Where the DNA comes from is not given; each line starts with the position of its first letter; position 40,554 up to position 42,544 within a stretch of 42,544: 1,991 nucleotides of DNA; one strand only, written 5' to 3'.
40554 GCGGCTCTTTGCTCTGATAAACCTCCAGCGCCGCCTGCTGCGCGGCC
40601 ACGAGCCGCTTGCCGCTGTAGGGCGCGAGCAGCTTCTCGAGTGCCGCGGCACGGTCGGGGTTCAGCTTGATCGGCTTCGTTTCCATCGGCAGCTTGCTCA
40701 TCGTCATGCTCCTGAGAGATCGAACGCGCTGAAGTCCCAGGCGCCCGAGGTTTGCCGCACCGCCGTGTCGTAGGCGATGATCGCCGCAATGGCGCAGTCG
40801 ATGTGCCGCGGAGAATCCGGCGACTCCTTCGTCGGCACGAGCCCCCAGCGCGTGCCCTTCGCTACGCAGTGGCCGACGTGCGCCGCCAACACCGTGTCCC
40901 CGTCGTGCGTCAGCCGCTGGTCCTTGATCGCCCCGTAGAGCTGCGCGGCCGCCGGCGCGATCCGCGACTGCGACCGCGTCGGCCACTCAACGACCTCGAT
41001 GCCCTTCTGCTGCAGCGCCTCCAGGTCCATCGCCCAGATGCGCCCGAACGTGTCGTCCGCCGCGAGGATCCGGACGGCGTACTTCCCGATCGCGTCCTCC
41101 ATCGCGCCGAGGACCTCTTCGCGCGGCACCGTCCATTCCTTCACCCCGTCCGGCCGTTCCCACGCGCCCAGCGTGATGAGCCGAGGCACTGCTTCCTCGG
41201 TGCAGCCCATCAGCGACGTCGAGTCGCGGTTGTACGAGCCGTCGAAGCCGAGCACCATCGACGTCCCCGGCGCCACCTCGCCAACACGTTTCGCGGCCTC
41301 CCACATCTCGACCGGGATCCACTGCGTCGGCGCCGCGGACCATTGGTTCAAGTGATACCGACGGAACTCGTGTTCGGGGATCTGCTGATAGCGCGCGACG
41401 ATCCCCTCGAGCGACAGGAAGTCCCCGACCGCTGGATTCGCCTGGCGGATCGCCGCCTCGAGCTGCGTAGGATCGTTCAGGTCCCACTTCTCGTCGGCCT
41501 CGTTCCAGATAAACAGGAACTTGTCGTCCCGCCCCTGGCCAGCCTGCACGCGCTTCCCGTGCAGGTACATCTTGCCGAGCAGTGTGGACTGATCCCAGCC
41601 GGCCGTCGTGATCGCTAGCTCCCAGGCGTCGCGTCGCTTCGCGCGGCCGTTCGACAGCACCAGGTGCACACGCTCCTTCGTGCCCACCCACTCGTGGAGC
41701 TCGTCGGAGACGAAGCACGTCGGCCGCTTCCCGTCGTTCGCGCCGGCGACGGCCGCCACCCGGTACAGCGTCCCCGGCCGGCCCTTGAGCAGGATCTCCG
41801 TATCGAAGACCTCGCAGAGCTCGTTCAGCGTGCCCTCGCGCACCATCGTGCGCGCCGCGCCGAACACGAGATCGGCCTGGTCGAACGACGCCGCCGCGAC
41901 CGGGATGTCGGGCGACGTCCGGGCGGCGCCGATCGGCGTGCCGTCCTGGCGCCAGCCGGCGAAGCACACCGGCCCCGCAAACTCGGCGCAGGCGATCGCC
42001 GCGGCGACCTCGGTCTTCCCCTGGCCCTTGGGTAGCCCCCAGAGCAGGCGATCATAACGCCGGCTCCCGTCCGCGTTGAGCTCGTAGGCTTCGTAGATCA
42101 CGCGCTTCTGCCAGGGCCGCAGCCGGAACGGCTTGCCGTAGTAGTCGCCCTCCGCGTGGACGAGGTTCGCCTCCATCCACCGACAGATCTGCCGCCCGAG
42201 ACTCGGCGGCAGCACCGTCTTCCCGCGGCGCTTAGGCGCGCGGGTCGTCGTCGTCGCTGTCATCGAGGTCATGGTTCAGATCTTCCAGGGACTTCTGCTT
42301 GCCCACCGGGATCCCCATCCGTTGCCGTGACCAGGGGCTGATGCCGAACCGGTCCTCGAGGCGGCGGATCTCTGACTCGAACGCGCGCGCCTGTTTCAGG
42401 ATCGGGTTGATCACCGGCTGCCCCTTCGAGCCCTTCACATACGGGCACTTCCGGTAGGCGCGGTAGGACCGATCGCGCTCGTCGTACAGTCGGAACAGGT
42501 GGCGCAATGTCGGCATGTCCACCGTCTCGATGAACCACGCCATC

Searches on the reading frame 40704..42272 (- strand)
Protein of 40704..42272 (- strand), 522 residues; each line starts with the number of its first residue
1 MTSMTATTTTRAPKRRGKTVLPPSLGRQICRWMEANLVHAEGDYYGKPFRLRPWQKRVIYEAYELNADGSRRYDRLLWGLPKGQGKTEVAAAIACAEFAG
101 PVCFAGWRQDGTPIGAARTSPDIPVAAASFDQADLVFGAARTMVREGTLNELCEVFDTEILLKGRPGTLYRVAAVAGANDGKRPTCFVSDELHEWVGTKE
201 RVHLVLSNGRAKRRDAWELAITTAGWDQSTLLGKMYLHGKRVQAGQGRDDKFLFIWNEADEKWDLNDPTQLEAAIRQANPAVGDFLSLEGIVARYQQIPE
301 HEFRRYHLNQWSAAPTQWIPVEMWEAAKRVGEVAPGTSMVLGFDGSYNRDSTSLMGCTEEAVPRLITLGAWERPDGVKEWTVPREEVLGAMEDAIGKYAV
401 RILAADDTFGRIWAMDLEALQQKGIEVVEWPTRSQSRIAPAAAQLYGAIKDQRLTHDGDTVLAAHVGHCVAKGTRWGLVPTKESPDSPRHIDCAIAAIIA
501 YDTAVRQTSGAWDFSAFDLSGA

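Call 8: search_protein_families(library=phrogs, proteins=[window:40704-42272:-], max_evalue=0.001)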
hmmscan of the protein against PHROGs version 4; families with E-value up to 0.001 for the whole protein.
window:40704-42272:- (522 aa): 7 families
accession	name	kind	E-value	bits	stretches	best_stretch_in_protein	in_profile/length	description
phrog_9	-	head and packaging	3.5e-84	285.1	1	20-506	73-665/812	terminase large subunit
phrog_2699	-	head and packaging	4.6e-16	59.6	2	239-357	5-125/315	terminase large subunit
phrog_21277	-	head and packaging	5.7e-14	53.2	1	333-514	11-194/208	terminase large subunit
phrog_19179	-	head and packaging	5.3e-13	50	2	94-205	115-226/347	terminase large subunit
phrog_4914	-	head and packaging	3.8e-08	34.2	1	37-148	66-165/213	terminase large subunit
phrog_2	-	head and packaging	4.8e-06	26.6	0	285-501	433-589/807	terminase large subunit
phrog_7331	-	head and packaging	6.8e-05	23.4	1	423-507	13-95/113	terminase large subunit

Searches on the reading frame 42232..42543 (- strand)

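Call 91: search_protein_families(library=pfam, proteins=[window:42232-42543:-], max_evalue=0.01)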
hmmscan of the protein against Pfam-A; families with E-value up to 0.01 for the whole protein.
window:42232-42543:- (103 aa): 1 family
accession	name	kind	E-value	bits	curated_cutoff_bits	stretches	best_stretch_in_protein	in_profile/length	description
PF05119.17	Terminase_4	-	2.2e-07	31.6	24.7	1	6-80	19-95/98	Phage terminase, small subunit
